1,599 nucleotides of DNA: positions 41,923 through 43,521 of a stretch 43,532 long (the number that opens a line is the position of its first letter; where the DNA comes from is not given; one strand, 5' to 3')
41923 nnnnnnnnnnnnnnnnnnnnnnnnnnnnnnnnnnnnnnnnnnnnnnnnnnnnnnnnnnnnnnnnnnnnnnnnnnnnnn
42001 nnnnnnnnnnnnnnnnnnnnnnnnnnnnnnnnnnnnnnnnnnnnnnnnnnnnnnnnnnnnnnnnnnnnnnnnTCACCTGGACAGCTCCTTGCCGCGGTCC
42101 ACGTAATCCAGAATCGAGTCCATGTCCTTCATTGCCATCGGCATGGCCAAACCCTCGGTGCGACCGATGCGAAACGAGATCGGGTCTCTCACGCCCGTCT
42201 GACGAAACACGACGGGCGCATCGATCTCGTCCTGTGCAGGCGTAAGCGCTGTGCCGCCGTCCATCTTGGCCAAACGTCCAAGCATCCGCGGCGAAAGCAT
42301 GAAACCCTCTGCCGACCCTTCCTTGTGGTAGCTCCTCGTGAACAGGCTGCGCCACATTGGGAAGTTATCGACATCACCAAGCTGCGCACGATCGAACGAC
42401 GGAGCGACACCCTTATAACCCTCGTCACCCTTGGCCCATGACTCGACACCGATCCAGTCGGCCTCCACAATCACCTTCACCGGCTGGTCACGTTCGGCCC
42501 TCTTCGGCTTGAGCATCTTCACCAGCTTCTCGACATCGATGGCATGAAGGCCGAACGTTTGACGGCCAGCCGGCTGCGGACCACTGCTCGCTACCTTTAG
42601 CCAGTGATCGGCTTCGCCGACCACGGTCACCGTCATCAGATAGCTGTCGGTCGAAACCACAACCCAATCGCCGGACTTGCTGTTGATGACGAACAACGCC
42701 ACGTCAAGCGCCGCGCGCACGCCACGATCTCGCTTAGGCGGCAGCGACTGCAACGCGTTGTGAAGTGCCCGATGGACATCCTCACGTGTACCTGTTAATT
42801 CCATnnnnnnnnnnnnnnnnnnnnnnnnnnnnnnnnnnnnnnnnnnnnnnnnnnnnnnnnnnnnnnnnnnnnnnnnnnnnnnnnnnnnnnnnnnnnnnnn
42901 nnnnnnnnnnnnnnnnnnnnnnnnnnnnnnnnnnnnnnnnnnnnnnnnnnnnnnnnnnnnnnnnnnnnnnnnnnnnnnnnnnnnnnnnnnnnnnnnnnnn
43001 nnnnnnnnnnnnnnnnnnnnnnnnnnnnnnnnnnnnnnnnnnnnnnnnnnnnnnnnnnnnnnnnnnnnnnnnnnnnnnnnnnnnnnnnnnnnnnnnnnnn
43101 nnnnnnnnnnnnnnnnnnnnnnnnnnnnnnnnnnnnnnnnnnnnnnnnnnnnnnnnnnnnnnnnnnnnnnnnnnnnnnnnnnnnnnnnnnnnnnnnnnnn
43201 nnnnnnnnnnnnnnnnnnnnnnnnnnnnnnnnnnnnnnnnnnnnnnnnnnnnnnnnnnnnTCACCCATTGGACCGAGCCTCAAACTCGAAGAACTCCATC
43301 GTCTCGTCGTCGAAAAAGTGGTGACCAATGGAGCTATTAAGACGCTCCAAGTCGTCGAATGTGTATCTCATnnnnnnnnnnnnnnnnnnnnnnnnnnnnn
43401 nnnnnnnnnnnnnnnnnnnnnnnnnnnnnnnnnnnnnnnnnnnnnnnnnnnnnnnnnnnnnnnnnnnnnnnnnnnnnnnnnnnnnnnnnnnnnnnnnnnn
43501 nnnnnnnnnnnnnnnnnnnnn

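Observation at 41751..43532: Family of conserved intercistronic RNA modules whose base pairing works only on the minus strand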

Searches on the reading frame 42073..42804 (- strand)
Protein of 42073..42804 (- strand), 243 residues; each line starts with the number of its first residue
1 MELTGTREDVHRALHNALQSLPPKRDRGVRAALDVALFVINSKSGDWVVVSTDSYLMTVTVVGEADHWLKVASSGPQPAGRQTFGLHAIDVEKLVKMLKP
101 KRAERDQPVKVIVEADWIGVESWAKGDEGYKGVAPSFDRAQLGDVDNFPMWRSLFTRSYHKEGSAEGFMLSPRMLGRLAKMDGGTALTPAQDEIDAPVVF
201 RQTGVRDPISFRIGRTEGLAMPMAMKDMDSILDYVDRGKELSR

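Call 13: search_protein_families(library=pfam, proteins=[window:42073-42804:-], max_evalue=0.01)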
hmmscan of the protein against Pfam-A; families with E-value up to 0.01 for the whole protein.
window:42073-42804:- (243 aa): 0 families

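Call 14: search_protein_families(library=phrogs, proteins=[window:42073-42804:-], max_evalue=0.01)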
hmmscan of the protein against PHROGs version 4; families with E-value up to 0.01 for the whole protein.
window:42073-42804:- (243 aa): 1 family
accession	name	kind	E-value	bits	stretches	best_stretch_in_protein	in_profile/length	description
phrog_12598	-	DNA, RNA and nucleotide metabolism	0.004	17.5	1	146-229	136-213/275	RusA-like Holliday junction resolvase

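Call 15: find_related_loci(query=window:42073-42804:-, collection=viral_contigs, flank=5000)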
Query window:42073-42804:- (243 aa) in viral_contigs; peptide patterns used: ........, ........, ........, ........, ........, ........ (x = any residue, [..] = any of these).
5 stretches matched a pattern, but none encodes a relative of the query by tblastn (E <= 1e-3).

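Call 17: find_encoding_contigs(protein=window:42073-42804:-, flank=6000, max_places=10)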
Protein window:42073-42804:- (243 aa): 5 contigs read that carry it; 3 places shown.
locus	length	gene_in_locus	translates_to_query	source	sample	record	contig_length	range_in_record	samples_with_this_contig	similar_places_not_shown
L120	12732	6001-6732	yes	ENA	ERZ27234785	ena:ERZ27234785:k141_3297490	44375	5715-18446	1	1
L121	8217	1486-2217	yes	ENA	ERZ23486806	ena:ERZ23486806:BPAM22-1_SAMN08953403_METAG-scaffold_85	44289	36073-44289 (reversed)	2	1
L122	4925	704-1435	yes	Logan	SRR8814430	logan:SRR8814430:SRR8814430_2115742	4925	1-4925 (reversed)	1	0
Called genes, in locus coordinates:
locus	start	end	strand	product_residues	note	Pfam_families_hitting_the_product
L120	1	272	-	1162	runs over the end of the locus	-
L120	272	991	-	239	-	-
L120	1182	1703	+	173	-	PF13392:HNH_3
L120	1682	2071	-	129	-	-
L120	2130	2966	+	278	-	-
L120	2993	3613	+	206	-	-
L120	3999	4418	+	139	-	-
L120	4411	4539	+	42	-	-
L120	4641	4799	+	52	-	-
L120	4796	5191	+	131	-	-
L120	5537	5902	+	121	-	-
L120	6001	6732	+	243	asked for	-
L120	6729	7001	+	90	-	-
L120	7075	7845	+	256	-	PF02735:Ku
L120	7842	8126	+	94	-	-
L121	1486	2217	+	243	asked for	-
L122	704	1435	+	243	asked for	-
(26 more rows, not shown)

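Call 18: find_homologous_proteins(query=window:42073-42804:-, max_evalue=0.001)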
Query window:42073-42804:- (243 aa): 1 proteins with E <= 0.001 among 651 candidates.
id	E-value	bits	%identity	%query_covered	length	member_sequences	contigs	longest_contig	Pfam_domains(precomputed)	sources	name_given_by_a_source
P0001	1.2e-158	544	100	100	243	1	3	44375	-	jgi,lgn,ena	-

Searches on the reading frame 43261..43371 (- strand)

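Call 13: search_protein_families(library=pfam, proteins=[window:43261-43371:-], max_evalue=0.01)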
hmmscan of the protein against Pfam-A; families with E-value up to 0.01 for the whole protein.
window:43261-43371:- (36 aa): 1 family
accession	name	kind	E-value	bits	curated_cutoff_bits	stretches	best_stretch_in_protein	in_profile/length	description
PF24239.1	DUF7447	-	0.00014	22.4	24.1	1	5-31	2-28/89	Family of unknown function (DUF7447)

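Call 14: search_protein_families(library=phrogs, proteins=[window:43261-43371:-], max_evalue=0.01)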
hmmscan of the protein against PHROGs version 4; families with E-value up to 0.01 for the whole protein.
window:43261-43371:- (36 aa): 1 family
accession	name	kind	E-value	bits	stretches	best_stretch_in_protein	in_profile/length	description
phrog_4655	-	unknown function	0.00053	20.8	1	5-29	32-56/123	-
